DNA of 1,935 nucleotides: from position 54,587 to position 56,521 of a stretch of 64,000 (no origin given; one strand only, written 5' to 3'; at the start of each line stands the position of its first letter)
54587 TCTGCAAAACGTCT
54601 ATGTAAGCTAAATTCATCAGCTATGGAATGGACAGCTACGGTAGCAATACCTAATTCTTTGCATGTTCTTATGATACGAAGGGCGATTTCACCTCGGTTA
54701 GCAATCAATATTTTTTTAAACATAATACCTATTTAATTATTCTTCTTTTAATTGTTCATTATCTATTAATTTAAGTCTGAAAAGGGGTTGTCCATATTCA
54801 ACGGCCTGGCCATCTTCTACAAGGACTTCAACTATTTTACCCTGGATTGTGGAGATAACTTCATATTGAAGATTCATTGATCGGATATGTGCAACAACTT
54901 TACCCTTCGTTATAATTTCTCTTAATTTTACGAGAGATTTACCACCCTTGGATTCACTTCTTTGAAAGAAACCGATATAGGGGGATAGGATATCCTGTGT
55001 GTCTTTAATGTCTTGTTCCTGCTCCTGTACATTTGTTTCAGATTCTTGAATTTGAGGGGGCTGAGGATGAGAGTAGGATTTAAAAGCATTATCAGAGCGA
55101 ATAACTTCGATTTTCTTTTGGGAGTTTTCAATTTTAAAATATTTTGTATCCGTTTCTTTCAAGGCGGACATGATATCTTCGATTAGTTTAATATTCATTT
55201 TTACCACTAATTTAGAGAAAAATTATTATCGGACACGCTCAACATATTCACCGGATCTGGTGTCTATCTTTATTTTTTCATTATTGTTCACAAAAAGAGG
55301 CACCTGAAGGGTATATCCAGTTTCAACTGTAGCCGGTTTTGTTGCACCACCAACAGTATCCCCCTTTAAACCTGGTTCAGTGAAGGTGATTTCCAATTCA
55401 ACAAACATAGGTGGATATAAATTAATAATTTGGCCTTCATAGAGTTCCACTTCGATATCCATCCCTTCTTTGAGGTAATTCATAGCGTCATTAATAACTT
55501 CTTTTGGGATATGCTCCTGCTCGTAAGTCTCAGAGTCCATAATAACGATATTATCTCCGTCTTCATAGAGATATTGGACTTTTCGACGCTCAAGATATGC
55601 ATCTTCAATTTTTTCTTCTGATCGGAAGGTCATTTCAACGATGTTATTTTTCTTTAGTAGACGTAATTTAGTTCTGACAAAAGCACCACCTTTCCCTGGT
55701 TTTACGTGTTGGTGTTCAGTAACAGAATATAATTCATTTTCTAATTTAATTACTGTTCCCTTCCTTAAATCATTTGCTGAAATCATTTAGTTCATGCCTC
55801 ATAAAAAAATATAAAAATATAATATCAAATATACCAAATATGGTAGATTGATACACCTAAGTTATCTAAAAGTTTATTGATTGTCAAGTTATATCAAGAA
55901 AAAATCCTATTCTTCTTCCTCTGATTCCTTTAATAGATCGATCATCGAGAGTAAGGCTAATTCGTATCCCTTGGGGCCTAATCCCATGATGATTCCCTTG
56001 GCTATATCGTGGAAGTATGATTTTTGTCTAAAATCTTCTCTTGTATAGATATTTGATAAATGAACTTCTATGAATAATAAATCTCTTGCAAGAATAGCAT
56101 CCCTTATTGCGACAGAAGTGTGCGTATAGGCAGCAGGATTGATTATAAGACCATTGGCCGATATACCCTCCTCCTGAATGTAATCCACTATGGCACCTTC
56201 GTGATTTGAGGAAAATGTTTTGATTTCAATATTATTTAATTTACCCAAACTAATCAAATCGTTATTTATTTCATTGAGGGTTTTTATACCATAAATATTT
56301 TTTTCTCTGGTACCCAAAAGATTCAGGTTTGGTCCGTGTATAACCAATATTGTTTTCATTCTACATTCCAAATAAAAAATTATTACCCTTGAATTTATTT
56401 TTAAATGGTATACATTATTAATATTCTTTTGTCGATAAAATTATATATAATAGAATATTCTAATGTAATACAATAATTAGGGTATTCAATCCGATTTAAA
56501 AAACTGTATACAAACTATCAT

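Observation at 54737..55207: AccB (BCCP) has Asn at the biotin-attachment Lys position (codon AAT at 54872-54874)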

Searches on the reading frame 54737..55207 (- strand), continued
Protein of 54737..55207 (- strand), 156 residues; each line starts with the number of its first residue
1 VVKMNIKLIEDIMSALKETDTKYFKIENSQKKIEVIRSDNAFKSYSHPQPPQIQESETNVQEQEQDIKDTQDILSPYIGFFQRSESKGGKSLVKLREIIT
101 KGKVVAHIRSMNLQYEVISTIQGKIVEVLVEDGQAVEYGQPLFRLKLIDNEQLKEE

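Call 55: find_encoding_contigs(protein=P0325, flank=10000, max_places=2)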
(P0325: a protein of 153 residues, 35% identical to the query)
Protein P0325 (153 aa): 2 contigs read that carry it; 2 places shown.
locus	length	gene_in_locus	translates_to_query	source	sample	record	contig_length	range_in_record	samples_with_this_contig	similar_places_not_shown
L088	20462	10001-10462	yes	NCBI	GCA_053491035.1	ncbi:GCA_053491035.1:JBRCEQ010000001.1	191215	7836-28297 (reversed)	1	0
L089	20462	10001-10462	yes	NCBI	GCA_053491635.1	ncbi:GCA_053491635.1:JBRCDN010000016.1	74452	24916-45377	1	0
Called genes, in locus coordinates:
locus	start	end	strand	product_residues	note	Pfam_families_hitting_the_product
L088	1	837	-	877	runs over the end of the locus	PF01326:PPDK_N, PF00391:PEP-utilizers, PF02896:PEP-utilizers_C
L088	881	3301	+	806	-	PF00111:Fer2 (weak), PF13510:Fer2_4, PF10588:NADH-G_4Fe-4S_3, PF22117:Fer4_Nqo3, PF00384:Molybdopterin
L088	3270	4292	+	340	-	PF13428:TPR_14 (faint), PF13424:TPR_12 (faint), PF13176:TPR_7 (faint), PF13432:TPR_16 (weak), PF14559:TPR_19 (weak)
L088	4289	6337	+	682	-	PF01656:CbiA, PF10609:ParA (weak)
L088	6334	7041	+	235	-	PF02633:Creatininase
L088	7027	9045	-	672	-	PF19838:LptD_2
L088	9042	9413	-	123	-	PF01227:GTP_cyclohydroI (weak), PF14489:QueF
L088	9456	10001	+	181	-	PF08207:EFP_N, PF01132:EFP, PF09285:Elong-fact-P_C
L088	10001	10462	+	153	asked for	PF25973:BSH_CzcB (faint), PF25984:BSH_YknX (faint), PF00364:Biotin_lipoyl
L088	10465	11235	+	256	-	PF00571:CBS, PF03471:CorC_HlyC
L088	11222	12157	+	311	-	PF02603:Hpr_kinase_N, PF07475:Hpr_kinase_C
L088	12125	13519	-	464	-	PF01743:PolyA_pol, PF12627:PolyA_pol_RNAbd, PF01966:HD, PF13735:tRNA_NucTran2_2 (faint)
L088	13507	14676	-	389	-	-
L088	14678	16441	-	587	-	PF09976:TPR_21 (faint), PF20308:TPR-S (faint), PF07719:TPR_2 (faint), PF12895:ANAPC3 (faint), PF13525:YfiO, PF13432:TPR_16, PF13424:TPR_12 (weak), PF13174:TPR_6 (weak), +13 more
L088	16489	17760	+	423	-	PF00069:Pkinase, PF07714:PK_Tyr_Ser-Thr, PF14531:Kinase-like (weak)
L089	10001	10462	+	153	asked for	PF25973:BSH_CzcB (faint), PF25984:BSH_YknX (faint), PF00364:Biotin_lipoyl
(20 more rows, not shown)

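Call 59: find_encoding_contigs(protein=P0119, flank=10000, max_places=2)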
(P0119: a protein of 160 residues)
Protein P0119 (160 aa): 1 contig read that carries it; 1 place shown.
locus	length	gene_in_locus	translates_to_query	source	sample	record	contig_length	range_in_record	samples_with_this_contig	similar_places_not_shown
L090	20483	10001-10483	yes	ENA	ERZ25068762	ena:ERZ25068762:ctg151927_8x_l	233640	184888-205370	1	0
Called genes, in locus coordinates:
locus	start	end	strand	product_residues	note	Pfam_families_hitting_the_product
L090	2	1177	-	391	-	-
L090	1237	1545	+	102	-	-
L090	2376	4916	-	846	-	PF07581:Glug (faint)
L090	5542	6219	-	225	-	PF00702:Hydrolase, PF13419:HAD_2, PF13242:Hydrolase_like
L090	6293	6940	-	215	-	PF02230:Abhydrolase_2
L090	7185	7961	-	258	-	PF01738:DLH, PF12146:Hydrolase_4 (faint), PF00326:Peptidase_S9 (faint), PF02230:Abhydrolase_2 (weak), PF08840:BAAT_C (faint)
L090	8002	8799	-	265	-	PF02591:Zn_ribbon_9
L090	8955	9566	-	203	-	PF04079:SMC_ScpB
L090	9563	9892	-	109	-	-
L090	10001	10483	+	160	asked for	PF00364:Biotin_lipoyl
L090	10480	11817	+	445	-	PF00289:Biotin_carb_N, PF02222:ATP-grasp (weak), PF02786:CPSase_L_D2, PF07478:Dala_Dala_lig_C, PF08443:RimK (faint), PF02785:Biotin_carb_C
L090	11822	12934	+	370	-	-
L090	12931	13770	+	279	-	-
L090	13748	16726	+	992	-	PF00930:DPPIV_N (faint), PF26550:Tricorn_2nd, PF26549:Tricorn_N, PF07676:PD40, PF26549:Tricorn_N, PF01103:Omp85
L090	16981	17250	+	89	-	PF04993:TfoX_N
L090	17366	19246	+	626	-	PF13522:GATase_6, PF13537:GATase_7, PF01380:SIS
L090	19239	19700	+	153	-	PF00583:Acetyltransf_1, PF13673:Acetyltransf_10, PF13508:Acetyltransf_7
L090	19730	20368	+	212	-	PF00702:Hydrolase, PF12710:HAD, PF13419:HAD_2, PF13242:Hydrolase_like (weak)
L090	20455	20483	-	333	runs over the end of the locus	PF09471:Peptidase_M64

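Call 60: find_encoding_contigs(protein=P0276, flank=10000, max_places=2)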
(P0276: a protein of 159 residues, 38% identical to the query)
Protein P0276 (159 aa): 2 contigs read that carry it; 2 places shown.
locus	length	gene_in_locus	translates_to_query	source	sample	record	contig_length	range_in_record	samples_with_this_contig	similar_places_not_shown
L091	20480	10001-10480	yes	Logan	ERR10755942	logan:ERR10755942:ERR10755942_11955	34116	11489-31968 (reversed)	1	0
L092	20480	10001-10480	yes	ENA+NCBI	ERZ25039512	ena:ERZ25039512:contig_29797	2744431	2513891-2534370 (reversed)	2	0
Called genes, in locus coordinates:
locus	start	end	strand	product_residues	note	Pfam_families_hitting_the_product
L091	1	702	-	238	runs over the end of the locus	PF04519:Bactofilin (faint)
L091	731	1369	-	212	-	PF13171:DUF4004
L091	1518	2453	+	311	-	PF00196:GerE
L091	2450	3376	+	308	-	PF00196:GerE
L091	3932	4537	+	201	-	-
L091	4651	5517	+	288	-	-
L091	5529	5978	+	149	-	PF01220:DHquinase_II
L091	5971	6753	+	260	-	PF13174:TPR_6 (faint)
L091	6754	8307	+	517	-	-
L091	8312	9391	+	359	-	PF01321:Creatinase_N, PF00557:Peptidase_M24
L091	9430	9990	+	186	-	PF08207:EFP_N, PF01132:EFP, PF09285:Elong-fact-P_C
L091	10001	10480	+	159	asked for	PF00364:Biotin_lipoyl (weak)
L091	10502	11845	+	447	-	PF00289:Biotin_carb_N, PF02222:ATP-grasp, PF02786:CPSase_L_D2, PF07478:Dala_Dala_lig_C, PF02785:Biotin_carb_C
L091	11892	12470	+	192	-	-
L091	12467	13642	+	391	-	PF01472:PUA (faint), PF17785:PUA_3, PF02005:TRM (weak), PF10672:Methyltrans_SAM, PF02475:TRM5-TYW2_MTfase, PF03602:Cons_hypoth95, PF13847:Methyltransf_31 (weak)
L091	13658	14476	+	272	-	PF09296:NUDIX-like (weak), PF09297:Zn_ribbon_NUD, PF00293:NUDIX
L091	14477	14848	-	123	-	-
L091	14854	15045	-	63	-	-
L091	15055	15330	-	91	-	-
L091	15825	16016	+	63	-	-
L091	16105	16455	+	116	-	PF01381:HTH_3, PF12844:HTH_19 (weak)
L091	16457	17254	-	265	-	PF04151:PPC (faint)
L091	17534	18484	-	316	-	PF03415:Peptidase_C11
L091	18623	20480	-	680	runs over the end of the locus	-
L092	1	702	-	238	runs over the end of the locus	PF04519:Bactofilin (faint)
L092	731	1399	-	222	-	PF13171:DUF4004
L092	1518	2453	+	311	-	PF00196:GerE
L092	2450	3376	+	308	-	PF00196:GerE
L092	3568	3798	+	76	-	-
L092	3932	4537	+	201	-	-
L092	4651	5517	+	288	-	-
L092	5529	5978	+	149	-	PF01220:DHquinase_II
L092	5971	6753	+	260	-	PF13174:TPR_6 (faint)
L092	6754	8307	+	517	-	-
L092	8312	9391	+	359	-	PF01321:Creatinase_N, PF00557:Peptidase_M24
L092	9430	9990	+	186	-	PF08207:EFP_N, PF01132:EFP, PF09285:Elong-fact-P_C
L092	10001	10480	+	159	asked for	PF00364:Biotin_lipoyl (weak)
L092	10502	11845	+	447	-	PF00289:Biotin_carb_N, PF02222:ATP-grasp, PF02786:CPSase_L_D2, PF07478:Dala_Dala_lig_C, PF02785:Biotin_carb_C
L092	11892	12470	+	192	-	-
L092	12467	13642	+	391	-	PF01472:PUA (faint), PF17785:PUA_3, PF02005:TRM (weak), PF10672:Methyltrans_SAM, PF02475:TRM5-TYW2_MTfase, PF03602:Cons_hypoth95, PF13847:Methyltransf_31 (weak)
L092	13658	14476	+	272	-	PF09296:NUDIX-like (weak), PF09297:Zn_ribbon_NUD, PF00293:NUDIX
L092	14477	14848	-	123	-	-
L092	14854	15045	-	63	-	-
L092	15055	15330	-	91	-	-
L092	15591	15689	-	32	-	-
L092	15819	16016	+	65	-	-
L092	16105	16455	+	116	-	PF01381:HTH_3, PF12844:HTH_19 (weak)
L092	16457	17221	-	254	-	PF04151:PPC (faint)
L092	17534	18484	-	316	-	PF03415:Peptidase_C11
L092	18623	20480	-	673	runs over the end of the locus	-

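Call 61: search_protein_families(library=pfam, proteins=[L087:11808-12881:+, L087:12878-13789:+, L090:11822-12934:+, L090:12931-13770:+, L091:11892-12470:+, L083:12092-12661:+, L083:11818-12114:+], max_evalue=1)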
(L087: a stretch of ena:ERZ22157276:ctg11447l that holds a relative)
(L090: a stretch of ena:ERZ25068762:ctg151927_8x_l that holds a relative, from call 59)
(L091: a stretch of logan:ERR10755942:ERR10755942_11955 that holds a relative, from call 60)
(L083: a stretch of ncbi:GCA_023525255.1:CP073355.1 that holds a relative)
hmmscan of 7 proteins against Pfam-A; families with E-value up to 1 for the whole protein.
L087:11808-12881:+ (357 aa): 2 families
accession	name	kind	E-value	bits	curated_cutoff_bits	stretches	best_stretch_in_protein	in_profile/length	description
PF14559.12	TPR_19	-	0.015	16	25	0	64-112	6-53/68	Tetratricopeptide repeat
PF07719.23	TPR_2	-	0.027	15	27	0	215-238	10-33/34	Tetratricopeptide repeat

L087:12878-13789:+ (303 aa): 0 families

L090:11822-12934:+ (370 aa): 6 families
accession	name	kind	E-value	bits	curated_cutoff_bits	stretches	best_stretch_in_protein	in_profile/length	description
PF00515.34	TPR_1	-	0.0014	18.8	27.8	1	42-73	1-32/34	Tetratricopeptide repeat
PF07719.23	TPR_2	-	0.0068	16.9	27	1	42-73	1-32/34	Tetratricopeptide repeat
PF13181.12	TPR_8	-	0.024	15.2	25.7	1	42-73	1-32/34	Tetratricopeptide repeat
PF12895.13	ANAPC3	-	0.031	15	27.2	1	16-67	31-81/82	Anaphase-promoting complex, cyclosome, subunit 3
PF13424.12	TPR_12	-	0.055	14.1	30.1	1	24-71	26-74/77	Tetratricopeptide repeat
PF13428.12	TPR_14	-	0.14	13.4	23.5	0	47-84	6-43/44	Tetratricopeptide repeat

L090:12931-13770:+ (279 aa): 1 family
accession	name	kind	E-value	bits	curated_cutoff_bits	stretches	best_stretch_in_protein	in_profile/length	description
PF13505.12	OMP_b-brl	-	0.037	14.6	28.7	1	61-240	34-175/175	Outer membrane protein beta-barrel domain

L091:11892-12470:+ (192 aa): 1 family
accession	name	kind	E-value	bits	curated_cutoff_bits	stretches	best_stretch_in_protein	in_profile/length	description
PF25452.1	TM225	-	0.0017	18.8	27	1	11-65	97-149/165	TM225-like domain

L083:12092-12661:+ (189 aa): 3 families
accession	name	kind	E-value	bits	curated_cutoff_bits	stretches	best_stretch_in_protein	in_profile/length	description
PF20990.2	DUF2207_C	-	0.02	15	33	1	9-110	143-216/247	Predicted membrane protein (DUF2207) C-terminal domain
PF03780.18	Asp23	-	0.021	15.7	28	1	104-165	37-96/108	Asp23 family, cell envelope-related function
PF01578.25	Cytochrom_C_asm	-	0.067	13.3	29.9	1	16-79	84-148/212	Cytochrome C assembly protein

L083:11818-12114:+ (98 aa): 1 family
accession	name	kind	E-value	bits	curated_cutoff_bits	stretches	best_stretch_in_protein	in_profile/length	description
PF03780.18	Asp23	-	1.6e-06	28.9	28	1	35-91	51-107/108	Asp23 family, cell envelope-related function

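Call 68: list_cluster_members(proteins=[P0001, P0015, P0030, P0045, P0054, P0058, P0064, P0067, P0078, P0094])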
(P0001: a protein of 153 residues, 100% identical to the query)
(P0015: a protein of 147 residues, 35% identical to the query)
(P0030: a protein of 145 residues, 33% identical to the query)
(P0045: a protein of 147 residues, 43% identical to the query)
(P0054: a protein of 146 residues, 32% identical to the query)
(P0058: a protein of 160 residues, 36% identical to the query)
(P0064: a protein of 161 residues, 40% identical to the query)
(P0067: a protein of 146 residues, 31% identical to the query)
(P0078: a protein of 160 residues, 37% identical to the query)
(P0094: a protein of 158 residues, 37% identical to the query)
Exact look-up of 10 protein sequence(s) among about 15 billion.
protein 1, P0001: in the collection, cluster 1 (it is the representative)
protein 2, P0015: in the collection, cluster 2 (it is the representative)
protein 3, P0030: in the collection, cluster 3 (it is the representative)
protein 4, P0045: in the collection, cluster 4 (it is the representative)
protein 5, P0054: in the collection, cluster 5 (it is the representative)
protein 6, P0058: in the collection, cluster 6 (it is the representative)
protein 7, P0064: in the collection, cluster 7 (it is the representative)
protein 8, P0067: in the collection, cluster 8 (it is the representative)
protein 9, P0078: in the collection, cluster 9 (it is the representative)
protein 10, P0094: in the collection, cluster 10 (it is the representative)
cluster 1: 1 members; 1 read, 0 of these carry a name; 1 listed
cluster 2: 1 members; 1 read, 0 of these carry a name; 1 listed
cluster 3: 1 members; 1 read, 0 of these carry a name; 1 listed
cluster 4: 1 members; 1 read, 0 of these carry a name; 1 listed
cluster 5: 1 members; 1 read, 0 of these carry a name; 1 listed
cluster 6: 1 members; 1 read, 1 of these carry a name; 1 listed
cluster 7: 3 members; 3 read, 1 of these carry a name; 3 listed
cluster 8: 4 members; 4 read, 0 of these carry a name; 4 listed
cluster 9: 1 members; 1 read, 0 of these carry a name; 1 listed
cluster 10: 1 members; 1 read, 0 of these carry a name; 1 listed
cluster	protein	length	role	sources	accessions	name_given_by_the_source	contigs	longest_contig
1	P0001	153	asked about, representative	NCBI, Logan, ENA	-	-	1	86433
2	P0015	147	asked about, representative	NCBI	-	-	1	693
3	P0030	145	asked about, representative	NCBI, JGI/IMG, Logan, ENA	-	-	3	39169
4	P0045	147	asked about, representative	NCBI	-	-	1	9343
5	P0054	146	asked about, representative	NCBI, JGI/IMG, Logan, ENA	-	-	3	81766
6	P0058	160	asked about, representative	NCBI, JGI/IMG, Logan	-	acetyl-CoA carboxylase biotin carboxyl carrier protein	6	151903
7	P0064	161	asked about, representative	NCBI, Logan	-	-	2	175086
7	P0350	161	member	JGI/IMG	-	acetyl-CoA carboxylase biotin carboxyl carrier protein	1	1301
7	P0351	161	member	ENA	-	-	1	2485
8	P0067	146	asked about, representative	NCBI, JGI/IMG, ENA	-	-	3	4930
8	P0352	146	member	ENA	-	-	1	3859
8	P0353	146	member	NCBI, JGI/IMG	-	-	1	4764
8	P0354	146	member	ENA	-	-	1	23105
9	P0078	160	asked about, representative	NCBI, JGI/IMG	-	-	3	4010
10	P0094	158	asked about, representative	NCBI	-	-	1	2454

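Call 69: find_encoding_contigs(protein=P0030, flank=10000, max_places=3)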
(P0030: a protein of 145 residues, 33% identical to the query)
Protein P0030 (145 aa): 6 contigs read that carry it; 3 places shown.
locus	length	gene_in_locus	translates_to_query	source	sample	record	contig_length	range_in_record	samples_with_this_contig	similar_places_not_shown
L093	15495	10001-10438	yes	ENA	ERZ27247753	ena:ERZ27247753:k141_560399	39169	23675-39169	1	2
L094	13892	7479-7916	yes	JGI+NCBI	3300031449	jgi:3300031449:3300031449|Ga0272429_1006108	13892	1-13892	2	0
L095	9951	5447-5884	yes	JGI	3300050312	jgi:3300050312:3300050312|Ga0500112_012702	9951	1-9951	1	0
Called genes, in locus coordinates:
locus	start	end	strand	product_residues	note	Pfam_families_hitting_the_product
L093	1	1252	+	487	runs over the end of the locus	PF00364:Biotin_lipoyl, PF02817:E3_binding, PF00198:2-oxoacid_dh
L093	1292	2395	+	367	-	PF01408:GFO_IDH_MocA, PF03435:Sacchrp_dh_NADP (faint), PF03447:NAD_binding_3 (weak), PF02894:GFO_IDH_MocA_C, PF22725:GFO_IDH_MocA_C3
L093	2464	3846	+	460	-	PF26314:MptA_B_family, PF09594:GT87 (weak)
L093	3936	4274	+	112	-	-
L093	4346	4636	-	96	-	-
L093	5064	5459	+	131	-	PF13648:Lipocalin_4 (faint)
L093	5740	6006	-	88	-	-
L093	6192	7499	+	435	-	PF00092:VWA (weak), PF13519:VWA_2, PF13768:VWA_3 (weak)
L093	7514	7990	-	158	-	PF00355:Rieske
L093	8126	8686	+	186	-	PF08207:EFP_N, PF01132:EFP, PF09285:Elong-fact-P_C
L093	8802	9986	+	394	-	-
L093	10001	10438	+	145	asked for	PF00364:Biotin_lipoyl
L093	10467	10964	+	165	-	-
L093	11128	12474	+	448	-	PF00289:Biotin_carb_N, PF02222:ATP-grasp, PF02786:CPSase_L_D2, PF07478:Dala_Dala_lig_C, PF02785:Biotin_carb_C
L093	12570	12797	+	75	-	PF09939:DUF2171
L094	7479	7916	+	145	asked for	PF00364:Biotin_lipoyl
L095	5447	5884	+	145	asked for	PF00364:Biotin_lipoyl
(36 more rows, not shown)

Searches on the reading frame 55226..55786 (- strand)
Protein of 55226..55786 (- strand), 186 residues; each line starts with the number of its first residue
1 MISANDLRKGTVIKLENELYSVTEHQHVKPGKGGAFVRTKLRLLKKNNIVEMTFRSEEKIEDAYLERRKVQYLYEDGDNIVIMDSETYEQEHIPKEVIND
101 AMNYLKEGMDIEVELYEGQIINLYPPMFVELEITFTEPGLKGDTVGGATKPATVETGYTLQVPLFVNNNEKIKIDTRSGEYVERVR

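Call 3: search_protein_families(library=pfam, proteins=[window:55226-55786:-], max_evalue=0.01)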
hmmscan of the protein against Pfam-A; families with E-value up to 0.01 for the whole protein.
window:55226-55786:- (186 aa): 3 families
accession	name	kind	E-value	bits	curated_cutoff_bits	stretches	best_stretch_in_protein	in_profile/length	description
PF09285.17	Elong-fact-P_C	-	3.4e-27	94.3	25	1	129-184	1-56/56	Elongation factor P, C-terminal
PF08207.18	EFP_N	-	1.6e-24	86.1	23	1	3-60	1-58/58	Elongation factor P (EF-P) KOW-like domain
PF01132.26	EFP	-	1.1e-22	80.1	27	1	68-121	1-54/54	Elongation factor P (EF-P) OB domain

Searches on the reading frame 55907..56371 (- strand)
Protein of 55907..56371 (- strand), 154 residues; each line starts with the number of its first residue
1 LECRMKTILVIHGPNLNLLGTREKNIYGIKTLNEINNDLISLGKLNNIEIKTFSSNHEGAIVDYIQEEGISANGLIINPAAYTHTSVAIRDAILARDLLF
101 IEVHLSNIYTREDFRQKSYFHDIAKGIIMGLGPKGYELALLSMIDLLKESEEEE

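Call 3: search_protein_families(library=pfam, proteins=[window:55907-56371:-], max_evalue=0.01)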
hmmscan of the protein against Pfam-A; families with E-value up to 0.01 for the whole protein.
window:55907-56371:- (154 aa): 1 family
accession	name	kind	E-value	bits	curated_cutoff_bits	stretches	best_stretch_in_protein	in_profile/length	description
PF01220.24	DHquinase_II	-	1e-53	181.2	23.3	1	8-143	2-137/138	Dehydroquinase class II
